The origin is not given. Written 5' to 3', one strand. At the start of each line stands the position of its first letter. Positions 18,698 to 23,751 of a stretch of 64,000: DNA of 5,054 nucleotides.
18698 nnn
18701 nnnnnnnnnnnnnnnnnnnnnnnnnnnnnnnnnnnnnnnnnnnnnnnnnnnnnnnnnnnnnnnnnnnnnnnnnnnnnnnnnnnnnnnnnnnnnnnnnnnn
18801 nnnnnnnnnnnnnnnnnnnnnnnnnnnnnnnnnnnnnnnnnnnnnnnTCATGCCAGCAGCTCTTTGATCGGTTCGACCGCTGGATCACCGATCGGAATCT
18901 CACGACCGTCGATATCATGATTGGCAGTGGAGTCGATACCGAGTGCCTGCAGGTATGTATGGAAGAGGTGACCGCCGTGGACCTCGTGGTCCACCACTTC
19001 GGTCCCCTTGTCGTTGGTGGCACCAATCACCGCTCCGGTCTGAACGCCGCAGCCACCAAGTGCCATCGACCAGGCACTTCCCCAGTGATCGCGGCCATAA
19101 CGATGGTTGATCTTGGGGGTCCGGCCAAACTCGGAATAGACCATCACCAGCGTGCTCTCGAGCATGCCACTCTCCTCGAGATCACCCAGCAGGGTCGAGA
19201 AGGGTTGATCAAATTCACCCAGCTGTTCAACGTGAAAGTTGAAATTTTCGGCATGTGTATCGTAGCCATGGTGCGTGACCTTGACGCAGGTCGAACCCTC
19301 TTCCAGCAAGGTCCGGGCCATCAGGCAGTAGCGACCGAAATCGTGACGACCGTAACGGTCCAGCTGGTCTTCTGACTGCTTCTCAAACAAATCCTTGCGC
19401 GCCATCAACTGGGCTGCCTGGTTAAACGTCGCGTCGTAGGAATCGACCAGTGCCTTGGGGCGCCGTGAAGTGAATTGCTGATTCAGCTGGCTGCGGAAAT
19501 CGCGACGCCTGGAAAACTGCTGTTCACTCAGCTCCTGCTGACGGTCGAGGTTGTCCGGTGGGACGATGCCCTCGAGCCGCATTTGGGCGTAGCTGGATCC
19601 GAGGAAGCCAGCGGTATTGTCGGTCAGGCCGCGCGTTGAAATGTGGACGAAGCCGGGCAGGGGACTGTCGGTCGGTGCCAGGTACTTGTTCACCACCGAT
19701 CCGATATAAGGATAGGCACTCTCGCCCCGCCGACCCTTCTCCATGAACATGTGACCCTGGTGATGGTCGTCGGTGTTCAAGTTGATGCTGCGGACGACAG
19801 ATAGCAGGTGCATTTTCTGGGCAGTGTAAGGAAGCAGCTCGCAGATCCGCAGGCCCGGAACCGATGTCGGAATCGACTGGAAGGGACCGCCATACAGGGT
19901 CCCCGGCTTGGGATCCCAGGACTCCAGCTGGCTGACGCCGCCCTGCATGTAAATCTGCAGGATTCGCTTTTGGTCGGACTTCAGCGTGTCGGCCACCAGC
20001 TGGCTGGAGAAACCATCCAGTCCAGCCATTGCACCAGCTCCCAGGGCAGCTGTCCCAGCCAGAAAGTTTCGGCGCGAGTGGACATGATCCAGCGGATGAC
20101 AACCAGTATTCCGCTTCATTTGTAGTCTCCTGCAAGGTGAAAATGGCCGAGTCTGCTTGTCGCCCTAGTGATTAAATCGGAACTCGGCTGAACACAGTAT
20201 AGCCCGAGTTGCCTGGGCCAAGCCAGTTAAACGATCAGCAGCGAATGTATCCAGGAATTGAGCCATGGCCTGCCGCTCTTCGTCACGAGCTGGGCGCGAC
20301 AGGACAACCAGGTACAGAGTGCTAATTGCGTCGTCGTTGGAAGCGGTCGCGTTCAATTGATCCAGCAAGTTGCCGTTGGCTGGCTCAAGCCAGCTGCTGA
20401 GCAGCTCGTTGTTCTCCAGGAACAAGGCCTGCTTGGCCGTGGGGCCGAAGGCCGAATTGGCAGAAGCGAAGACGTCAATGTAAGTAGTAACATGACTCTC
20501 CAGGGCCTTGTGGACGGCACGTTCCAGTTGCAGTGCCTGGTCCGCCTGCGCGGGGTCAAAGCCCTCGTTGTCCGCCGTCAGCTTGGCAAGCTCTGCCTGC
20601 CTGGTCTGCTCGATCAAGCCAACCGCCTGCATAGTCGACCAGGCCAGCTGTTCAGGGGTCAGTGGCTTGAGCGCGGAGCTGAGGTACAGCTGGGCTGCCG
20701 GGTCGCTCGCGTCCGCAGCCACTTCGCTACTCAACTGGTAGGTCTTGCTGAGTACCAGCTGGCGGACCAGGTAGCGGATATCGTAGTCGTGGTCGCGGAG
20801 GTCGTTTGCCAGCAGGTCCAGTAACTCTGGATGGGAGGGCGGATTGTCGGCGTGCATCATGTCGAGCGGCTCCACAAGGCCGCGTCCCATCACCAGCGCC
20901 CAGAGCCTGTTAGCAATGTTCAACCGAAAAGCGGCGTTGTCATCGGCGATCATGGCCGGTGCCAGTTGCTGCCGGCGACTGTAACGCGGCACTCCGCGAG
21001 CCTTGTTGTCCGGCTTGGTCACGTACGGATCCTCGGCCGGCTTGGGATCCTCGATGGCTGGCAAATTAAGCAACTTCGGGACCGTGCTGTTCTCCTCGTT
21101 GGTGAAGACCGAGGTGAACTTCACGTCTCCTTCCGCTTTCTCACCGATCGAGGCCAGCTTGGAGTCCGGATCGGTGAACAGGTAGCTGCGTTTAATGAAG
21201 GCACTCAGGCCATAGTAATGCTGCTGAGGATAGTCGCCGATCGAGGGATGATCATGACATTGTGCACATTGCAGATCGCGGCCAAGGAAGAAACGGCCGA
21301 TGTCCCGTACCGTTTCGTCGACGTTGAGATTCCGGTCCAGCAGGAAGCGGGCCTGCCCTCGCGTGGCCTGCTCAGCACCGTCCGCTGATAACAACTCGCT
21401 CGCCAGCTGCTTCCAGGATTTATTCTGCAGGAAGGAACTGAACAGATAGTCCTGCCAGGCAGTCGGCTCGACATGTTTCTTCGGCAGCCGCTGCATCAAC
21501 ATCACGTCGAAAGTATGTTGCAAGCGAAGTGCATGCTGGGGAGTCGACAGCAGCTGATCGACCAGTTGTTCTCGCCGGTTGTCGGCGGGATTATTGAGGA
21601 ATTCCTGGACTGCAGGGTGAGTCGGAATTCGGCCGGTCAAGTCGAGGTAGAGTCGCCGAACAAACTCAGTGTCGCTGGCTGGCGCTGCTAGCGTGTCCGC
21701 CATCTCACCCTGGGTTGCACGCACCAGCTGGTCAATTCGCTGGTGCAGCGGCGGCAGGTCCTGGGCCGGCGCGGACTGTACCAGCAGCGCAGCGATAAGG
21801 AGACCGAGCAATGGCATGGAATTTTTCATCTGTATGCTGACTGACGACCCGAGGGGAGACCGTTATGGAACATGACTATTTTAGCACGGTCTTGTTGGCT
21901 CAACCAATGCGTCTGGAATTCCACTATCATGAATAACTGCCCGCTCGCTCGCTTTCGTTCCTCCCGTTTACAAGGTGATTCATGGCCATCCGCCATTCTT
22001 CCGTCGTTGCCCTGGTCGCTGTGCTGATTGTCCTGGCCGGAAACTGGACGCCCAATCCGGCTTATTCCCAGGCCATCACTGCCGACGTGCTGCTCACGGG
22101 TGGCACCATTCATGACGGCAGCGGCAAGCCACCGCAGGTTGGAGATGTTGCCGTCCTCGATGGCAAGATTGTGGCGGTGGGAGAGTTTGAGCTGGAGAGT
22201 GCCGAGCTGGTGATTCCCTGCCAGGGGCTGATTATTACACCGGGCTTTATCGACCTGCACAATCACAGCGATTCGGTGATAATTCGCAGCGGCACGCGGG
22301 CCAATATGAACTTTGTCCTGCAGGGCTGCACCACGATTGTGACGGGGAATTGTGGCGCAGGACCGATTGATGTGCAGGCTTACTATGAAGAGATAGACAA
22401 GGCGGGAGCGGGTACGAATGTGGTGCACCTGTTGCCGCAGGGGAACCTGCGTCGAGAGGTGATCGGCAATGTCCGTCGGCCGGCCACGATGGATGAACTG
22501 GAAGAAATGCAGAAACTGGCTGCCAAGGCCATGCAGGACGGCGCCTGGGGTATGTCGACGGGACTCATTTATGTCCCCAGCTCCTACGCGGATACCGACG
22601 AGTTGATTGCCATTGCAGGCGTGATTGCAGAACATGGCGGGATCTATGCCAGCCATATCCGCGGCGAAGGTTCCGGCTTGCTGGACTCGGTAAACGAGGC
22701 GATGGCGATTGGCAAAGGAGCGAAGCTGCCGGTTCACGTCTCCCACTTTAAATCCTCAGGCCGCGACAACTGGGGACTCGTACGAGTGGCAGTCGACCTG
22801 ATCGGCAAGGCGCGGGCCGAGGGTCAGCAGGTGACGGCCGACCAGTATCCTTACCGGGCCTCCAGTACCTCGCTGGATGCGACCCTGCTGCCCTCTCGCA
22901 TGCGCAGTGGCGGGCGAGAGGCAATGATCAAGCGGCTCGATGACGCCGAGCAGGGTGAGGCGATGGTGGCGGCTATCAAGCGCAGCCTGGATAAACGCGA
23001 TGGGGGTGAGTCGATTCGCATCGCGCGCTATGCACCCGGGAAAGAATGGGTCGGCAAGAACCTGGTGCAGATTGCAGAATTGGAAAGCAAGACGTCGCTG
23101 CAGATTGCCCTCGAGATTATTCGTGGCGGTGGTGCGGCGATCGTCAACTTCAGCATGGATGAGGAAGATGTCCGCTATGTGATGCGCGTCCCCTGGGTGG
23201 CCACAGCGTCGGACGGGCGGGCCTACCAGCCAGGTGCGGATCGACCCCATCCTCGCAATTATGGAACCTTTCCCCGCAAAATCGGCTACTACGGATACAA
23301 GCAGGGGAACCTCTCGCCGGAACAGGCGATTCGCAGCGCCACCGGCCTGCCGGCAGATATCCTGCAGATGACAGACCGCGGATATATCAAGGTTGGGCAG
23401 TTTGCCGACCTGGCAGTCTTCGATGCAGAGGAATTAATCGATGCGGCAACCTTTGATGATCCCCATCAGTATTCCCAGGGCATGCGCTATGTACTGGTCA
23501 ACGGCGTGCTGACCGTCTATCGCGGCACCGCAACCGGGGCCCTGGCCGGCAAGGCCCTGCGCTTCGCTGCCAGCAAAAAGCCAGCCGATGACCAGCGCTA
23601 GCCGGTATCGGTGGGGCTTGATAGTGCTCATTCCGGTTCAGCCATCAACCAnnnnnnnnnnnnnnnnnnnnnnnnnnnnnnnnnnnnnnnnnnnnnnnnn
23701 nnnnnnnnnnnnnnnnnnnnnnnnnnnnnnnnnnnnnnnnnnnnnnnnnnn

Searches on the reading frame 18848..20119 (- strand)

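Call 41: search_protein_families(library=pfam, proteins=[window:18848-20119:-], max_evalue=0.00001)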
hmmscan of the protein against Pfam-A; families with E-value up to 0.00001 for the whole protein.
window:18848-20119:- (423 aa): 1 family
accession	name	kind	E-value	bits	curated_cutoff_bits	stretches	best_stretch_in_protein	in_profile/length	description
PF07394.17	DUF1501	-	5.5e-88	296.2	27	1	51-422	2-390/390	Protein of unknown function (DUF1501)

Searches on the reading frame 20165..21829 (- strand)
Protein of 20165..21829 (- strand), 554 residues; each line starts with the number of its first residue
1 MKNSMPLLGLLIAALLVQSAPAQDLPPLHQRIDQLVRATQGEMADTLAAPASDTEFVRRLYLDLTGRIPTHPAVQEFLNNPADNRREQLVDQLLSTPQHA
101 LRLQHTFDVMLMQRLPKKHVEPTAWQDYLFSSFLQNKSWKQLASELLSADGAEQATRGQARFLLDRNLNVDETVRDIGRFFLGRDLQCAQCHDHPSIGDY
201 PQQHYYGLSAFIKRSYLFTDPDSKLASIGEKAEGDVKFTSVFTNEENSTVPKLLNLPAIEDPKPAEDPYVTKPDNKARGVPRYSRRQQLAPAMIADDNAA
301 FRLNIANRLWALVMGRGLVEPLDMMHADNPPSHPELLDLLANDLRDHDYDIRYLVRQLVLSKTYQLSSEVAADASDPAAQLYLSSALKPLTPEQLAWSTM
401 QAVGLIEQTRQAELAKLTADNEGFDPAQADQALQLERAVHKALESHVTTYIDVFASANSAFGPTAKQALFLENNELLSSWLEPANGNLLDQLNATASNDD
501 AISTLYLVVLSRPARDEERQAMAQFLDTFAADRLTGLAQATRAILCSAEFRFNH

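Call 41: search_protein_families(library=pfam, proteins=[window:20165-21829:-], max_evalue=0.00001)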
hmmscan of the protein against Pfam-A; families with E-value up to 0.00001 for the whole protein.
window:20165-21829:- (554 aa): 2 families
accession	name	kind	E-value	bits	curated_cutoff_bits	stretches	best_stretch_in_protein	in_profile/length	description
PF07587.16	PSD1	-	2.9e-37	128.8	28.5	1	285-526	1-244/244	Protein of unknown function (DUF1553)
PF07583.16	PSCyt2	-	2.2e-34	119.7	29.8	1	32-214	2-206/209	Protein of unknown function (DUF1549)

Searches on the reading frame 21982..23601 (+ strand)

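Call 41: search_protein_families(library=pfam, proteins=[window:21982-23601:+], max_evalue=0.00001)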
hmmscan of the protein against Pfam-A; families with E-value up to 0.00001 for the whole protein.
window:21982-23601:+ (539 aa): 2 families
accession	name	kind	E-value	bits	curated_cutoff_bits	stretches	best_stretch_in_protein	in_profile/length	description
PF07969.17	Amidohydro_3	-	1.6e-25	90.9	29.7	1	77-511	2-471/472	Amidohydrolase family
PF01979.26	Amidohydro_1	-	8.3e-13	48.7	25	1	433-491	272-327/345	Amidohydrolase family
